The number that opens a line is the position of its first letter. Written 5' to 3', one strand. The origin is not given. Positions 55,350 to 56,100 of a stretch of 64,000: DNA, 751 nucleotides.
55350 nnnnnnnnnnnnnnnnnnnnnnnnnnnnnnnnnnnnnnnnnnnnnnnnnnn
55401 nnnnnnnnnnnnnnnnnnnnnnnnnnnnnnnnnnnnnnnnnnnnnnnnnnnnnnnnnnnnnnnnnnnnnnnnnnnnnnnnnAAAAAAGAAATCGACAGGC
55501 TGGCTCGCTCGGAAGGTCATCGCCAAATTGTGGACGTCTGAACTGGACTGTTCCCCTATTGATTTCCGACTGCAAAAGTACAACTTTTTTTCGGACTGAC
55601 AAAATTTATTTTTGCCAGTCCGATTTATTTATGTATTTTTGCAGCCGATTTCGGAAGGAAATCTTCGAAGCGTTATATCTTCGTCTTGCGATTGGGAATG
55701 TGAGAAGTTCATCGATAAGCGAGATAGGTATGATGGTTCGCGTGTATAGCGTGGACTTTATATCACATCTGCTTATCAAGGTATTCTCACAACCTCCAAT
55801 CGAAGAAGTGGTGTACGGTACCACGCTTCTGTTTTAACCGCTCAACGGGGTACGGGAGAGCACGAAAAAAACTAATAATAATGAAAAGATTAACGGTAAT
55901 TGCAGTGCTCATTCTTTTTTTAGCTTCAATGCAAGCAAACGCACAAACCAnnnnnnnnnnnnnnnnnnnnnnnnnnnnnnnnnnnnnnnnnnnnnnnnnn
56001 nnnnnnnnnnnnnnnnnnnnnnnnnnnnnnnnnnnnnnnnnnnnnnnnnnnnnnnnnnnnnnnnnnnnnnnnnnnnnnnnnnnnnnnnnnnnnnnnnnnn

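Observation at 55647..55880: Conserved ~240-nt 5' leader shared by two unrelated AT-rich exported-protein genes (candidate cis-regulatory RNA)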

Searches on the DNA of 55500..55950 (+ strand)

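Call 6: search_rna_families(source=window, start=55500, end=55950, threshold=evalue, max_evalue=10)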
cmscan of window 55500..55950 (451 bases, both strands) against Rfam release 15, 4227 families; matches with E-value up to 10: 5.
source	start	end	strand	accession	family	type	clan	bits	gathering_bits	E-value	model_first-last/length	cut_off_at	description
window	55551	55660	-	RF03709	MIR1878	Gene; miRNA;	-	25.6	70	0.013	1-100/100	no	MIR1878 microRNA precursor family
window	55526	55626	-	RF01589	plasmodium_snoR11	Gene; snRNA; snoRNA; HACA-box;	-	19.3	80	1.6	1-207/207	no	small nucleolar RNA snoR11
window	55798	55834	+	RF03858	mir-1991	Gene; miRNA;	-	16.8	66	2.5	15-52/66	no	mir-1991 microRNA precursor family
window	55546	55667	+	RF03246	MIR1515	Gene; miRNA;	-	13.7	140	6.9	1-137/137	no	MIR1515 microRNA precursor family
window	55547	55630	-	RF00125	IS128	Gene; sRNA;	-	12.7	80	4.5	1-209/209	no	IS128 RNA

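Call 71: build_rna_model(alignment_id=A4, structure=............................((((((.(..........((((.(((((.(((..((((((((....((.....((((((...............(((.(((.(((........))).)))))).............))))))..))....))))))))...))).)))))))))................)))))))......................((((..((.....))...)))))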
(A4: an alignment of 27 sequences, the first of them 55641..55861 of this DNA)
Model R1 built from alignment A4 (27 sequences, 249 columns); structure: as given.
model positions 221; base pairs 50; branch points 1; effective number of sequences 1.5; information 0.589 bits per position. Calibrated on 0.2 Mb of random sequence (short: E-values are rough).
structure used (alignment columns):
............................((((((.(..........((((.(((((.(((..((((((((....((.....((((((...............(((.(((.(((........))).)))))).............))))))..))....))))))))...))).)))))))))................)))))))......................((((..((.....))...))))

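Call 72: search_with_rna_model(model_id=R1, sources=[window, L004, L005, L006, L007, L009, L012, L013, L014, L015, L016, L017, L018, L019, L021, L022, L023, L024, L025, L026, L027, L028, L031, L033, L034, L035, L036, L038, L039, L040, L041, L042, L043, L045, L046, L047, L048, L049, L050, L054, L059, L060, L010, L011, L030, L032, L044], max_evalue=1, make_alignment=true)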
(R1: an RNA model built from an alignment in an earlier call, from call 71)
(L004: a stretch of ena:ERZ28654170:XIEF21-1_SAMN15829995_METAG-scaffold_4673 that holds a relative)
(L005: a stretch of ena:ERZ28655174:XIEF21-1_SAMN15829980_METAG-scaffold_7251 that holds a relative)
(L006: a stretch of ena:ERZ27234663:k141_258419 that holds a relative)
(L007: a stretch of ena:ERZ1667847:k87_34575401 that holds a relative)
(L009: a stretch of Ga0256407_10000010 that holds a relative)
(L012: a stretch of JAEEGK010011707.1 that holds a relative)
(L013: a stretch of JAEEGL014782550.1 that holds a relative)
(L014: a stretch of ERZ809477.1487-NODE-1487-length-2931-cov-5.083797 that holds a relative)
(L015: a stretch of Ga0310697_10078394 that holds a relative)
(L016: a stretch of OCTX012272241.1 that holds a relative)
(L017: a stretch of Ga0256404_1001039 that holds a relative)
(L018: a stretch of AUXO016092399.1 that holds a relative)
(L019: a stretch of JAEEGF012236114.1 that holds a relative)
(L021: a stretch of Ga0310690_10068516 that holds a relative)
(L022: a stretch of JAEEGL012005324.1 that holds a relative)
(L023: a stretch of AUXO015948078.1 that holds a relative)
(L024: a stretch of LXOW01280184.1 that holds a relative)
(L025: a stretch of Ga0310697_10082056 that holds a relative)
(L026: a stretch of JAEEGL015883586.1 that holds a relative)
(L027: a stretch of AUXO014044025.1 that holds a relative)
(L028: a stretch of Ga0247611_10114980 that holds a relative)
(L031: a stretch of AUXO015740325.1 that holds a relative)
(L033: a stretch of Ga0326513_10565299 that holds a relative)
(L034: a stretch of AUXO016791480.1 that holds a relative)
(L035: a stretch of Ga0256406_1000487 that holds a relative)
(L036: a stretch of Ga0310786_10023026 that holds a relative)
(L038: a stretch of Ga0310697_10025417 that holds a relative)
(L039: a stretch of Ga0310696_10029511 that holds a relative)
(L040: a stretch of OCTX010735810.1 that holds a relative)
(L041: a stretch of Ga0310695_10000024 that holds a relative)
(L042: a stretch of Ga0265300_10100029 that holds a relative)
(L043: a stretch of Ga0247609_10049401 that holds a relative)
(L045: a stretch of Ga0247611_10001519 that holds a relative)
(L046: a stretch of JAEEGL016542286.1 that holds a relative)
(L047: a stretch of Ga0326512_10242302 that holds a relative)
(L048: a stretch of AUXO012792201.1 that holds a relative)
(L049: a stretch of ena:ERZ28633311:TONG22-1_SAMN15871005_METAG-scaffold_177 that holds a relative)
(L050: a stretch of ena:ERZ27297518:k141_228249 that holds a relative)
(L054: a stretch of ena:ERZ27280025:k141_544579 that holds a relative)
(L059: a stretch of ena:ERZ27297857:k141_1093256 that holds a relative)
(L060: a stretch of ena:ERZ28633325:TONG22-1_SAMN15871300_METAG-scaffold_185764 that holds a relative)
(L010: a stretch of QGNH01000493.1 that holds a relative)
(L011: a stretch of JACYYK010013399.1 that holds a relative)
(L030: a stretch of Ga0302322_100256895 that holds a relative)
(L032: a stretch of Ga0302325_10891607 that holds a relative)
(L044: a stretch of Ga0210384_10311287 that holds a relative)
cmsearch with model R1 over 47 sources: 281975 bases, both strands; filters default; matches with E-value up to 1: 51.
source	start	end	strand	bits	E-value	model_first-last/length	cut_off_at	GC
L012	4696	4915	+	233.2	1e-57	1-221/221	no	0.48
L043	2003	2225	-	230.9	4e-57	1-221/221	no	0.46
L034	71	294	+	229.3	1e-56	1-221/221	no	0.46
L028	1702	1925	-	228.8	1.4e-56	1-221/221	no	0.45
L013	1074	1297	+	228.4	1.8e-56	1-221/221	no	0.48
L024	1353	1571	-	227.5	3e-56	1-221/221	no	0.47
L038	4894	5116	+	227.2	3.6e-56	1-221/221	no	0.46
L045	6863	7081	-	224.3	2e-55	1-221/221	no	0.47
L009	2907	3125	-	224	2.4e-55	1-221/221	no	0.47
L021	1775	1993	-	221.7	9.3e-55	1-221/221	no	0.47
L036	2870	3093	-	221.3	1.2e-54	1-221/221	no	0.48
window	42346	42567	-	219.9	2.7e-54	1-221/221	no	0.45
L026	1270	1491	-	218.9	4.7e-54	1-221/221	no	0.46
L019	1691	1912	-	218.6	5.6e-54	1-221/221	no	0.46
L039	5663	5883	-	216.5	1.9e-53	1-221/221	no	0.44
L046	1870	2090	-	215.7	3.1e-53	1-221/221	no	0.45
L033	672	898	-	212.3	2.3e-52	1-221/221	no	0.46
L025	294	511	-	212.3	2.3e-52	1-221/221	no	0.47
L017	459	685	-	210.4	6.9e-52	1-221/221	no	0.45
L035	2730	2956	-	210.4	6.9e-52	1-221/221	no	0.45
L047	883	1110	+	206.6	6.7e-51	1-221/221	no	0.41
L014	1022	1237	+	203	5.4e-50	1-221/221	no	0.46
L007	1049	1279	+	202.4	7.7e-50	1-221/221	no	0.46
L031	1621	1851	-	202.3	8.5e-50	1-221/221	no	0.45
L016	8909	9134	+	199.7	3.7e-49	1-221/221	no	0.47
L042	836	1061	-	196.7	2.3e-48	1-221/221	no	0.47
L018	1127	1348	-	194.8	7e-48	1-221/221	no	0.46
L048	1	200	+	184.1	3.7e-45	27-221/221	5'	0.48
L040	1818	2033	-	183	7.3e-45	13-221/221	5'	0.4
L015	2801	3029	+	127.9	8.6e-31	1-221/221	no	0.44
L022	1807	1947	-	125.3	4e-30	83-221/221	5'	0.48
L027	1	86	+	77.7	5.8e-18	137-221/221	5'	0.55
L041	949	1005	-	57.9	6.7e-13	165-221/221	5'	0.6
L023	1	61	+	57.8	7e-13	163-221/221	5'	0.52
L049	3214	3376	+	57.1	1.1e-12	29-187/221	no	0.34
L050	172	334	+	57.1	1.1e-12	29-187/221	no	0.34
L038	3357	3556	+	46.5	5.5e-10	1-221/221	no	0.43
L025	2520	2724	-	35.3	3.9e-07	1-221/221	no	0.41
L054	2953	3183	+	31.1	4.7e-06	1-221/221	no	0.39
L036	2878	3101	+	25.8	0.00011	1-221/221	no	0.46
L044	406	543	-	25.7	0.00012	1-221/221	no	0.62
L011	1857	1880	-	24.5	0.00022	198-221/221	no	0.71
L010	3281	3397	+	23.1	0.00053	1-221/221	no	0.43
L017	467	690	+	22.1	0.00095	1-221/221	no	0.43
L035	2738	2961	+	22.1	0.00095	1-221/221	no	0.43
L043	2011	2233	+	20.8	0.002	1-221/221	no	0.44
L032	711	732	-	17.5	0.014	200-221/221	no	0.73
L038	4920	5084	-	14.8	0.07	27-189/221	no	0.45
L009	2951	3104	+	14.4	0.088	31-185/221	no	0.44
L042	908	1002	+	14.3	0.095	57-152/221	no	0.46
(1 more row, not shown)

Alignment A6: 51 matches aligned to the model, 382 columns, each read 5' to 3' on its own strand. Consensus structure (alignment columns), stored with it:
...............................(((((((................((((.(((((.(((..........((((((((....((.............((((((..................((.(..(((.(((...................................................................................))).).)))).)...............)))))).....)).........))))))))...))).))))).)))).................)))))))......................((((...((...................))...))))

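Call 73: search_with_rna_model(model_id=R1, sources=[L049, L054, L025, L038, L051, L052, L053, L055, L056, L057, L058, L059, L060, L061, L062], max_evalue=0.01, show_alignments=8)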
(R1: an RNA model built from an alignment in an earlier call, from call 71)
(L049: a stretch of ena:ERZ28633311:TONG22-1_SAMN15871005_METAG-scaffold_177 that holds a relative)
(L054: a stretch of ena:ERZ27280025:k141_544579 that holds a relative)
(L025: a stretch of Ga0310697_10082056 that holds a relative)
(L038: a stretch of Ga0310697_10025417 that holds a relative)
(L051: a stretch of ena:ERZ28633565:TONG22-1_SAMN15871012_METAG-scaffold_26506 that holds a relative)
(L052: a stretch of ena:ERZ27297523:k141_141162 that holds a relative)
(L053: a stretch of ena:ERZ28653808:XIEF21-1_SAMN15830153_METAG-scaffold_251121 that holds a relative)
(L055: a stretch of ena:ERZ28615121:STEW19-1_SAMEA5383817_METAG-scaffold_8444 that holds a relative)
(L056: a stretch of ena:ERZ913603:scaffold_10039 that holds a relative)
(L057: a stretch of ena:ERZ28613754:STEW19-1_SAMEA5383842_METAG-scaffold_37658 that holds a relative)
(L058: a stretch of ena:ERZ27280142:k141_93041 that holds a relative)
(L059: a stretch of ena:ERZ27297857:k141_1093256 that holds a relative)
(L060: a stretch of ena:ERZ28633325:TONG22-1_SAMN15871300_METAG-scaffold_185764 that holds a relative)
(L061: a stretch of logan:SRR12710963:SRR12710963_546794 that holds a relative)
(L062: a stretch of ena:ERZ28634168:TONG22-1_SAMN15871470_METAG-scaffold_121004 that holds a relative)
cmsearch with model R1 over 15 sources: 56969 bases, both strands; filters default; matches with E-value up to 0.01: 12.
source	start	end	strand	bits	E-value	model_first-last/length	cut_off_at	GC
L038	4894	5116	+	227.2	7.2e-57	1-221/221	no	0.46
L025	294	511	-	212.3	4.6e-53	1-221/221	no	0.47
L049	3214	3376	+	57.1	2.2e-13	29-187/221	no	0.34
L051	86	248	+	57.1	2.2e-13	29-187/221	no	0.34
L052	172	334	+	57.1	2.2e-13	29-187/221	no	0.34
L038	3357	3556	+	46.5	1.1e-10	1-221/221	no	0.43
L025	2520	2724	-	35.3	7.9e-08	1-221/221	no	0.41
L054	2953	3183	+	31.1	9.5e-07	1-221/221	no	0.39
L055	2953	3183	+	31.1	9.5e-07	1-221/221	no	0.39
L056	2291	2521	+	31.1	9.5e-07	1-221/221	no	0.39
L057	1744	1974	+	31.1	9.5e-07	1-221/221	no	0.39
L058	983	1213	+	31.1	9.5e-07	1-221/221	no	0.39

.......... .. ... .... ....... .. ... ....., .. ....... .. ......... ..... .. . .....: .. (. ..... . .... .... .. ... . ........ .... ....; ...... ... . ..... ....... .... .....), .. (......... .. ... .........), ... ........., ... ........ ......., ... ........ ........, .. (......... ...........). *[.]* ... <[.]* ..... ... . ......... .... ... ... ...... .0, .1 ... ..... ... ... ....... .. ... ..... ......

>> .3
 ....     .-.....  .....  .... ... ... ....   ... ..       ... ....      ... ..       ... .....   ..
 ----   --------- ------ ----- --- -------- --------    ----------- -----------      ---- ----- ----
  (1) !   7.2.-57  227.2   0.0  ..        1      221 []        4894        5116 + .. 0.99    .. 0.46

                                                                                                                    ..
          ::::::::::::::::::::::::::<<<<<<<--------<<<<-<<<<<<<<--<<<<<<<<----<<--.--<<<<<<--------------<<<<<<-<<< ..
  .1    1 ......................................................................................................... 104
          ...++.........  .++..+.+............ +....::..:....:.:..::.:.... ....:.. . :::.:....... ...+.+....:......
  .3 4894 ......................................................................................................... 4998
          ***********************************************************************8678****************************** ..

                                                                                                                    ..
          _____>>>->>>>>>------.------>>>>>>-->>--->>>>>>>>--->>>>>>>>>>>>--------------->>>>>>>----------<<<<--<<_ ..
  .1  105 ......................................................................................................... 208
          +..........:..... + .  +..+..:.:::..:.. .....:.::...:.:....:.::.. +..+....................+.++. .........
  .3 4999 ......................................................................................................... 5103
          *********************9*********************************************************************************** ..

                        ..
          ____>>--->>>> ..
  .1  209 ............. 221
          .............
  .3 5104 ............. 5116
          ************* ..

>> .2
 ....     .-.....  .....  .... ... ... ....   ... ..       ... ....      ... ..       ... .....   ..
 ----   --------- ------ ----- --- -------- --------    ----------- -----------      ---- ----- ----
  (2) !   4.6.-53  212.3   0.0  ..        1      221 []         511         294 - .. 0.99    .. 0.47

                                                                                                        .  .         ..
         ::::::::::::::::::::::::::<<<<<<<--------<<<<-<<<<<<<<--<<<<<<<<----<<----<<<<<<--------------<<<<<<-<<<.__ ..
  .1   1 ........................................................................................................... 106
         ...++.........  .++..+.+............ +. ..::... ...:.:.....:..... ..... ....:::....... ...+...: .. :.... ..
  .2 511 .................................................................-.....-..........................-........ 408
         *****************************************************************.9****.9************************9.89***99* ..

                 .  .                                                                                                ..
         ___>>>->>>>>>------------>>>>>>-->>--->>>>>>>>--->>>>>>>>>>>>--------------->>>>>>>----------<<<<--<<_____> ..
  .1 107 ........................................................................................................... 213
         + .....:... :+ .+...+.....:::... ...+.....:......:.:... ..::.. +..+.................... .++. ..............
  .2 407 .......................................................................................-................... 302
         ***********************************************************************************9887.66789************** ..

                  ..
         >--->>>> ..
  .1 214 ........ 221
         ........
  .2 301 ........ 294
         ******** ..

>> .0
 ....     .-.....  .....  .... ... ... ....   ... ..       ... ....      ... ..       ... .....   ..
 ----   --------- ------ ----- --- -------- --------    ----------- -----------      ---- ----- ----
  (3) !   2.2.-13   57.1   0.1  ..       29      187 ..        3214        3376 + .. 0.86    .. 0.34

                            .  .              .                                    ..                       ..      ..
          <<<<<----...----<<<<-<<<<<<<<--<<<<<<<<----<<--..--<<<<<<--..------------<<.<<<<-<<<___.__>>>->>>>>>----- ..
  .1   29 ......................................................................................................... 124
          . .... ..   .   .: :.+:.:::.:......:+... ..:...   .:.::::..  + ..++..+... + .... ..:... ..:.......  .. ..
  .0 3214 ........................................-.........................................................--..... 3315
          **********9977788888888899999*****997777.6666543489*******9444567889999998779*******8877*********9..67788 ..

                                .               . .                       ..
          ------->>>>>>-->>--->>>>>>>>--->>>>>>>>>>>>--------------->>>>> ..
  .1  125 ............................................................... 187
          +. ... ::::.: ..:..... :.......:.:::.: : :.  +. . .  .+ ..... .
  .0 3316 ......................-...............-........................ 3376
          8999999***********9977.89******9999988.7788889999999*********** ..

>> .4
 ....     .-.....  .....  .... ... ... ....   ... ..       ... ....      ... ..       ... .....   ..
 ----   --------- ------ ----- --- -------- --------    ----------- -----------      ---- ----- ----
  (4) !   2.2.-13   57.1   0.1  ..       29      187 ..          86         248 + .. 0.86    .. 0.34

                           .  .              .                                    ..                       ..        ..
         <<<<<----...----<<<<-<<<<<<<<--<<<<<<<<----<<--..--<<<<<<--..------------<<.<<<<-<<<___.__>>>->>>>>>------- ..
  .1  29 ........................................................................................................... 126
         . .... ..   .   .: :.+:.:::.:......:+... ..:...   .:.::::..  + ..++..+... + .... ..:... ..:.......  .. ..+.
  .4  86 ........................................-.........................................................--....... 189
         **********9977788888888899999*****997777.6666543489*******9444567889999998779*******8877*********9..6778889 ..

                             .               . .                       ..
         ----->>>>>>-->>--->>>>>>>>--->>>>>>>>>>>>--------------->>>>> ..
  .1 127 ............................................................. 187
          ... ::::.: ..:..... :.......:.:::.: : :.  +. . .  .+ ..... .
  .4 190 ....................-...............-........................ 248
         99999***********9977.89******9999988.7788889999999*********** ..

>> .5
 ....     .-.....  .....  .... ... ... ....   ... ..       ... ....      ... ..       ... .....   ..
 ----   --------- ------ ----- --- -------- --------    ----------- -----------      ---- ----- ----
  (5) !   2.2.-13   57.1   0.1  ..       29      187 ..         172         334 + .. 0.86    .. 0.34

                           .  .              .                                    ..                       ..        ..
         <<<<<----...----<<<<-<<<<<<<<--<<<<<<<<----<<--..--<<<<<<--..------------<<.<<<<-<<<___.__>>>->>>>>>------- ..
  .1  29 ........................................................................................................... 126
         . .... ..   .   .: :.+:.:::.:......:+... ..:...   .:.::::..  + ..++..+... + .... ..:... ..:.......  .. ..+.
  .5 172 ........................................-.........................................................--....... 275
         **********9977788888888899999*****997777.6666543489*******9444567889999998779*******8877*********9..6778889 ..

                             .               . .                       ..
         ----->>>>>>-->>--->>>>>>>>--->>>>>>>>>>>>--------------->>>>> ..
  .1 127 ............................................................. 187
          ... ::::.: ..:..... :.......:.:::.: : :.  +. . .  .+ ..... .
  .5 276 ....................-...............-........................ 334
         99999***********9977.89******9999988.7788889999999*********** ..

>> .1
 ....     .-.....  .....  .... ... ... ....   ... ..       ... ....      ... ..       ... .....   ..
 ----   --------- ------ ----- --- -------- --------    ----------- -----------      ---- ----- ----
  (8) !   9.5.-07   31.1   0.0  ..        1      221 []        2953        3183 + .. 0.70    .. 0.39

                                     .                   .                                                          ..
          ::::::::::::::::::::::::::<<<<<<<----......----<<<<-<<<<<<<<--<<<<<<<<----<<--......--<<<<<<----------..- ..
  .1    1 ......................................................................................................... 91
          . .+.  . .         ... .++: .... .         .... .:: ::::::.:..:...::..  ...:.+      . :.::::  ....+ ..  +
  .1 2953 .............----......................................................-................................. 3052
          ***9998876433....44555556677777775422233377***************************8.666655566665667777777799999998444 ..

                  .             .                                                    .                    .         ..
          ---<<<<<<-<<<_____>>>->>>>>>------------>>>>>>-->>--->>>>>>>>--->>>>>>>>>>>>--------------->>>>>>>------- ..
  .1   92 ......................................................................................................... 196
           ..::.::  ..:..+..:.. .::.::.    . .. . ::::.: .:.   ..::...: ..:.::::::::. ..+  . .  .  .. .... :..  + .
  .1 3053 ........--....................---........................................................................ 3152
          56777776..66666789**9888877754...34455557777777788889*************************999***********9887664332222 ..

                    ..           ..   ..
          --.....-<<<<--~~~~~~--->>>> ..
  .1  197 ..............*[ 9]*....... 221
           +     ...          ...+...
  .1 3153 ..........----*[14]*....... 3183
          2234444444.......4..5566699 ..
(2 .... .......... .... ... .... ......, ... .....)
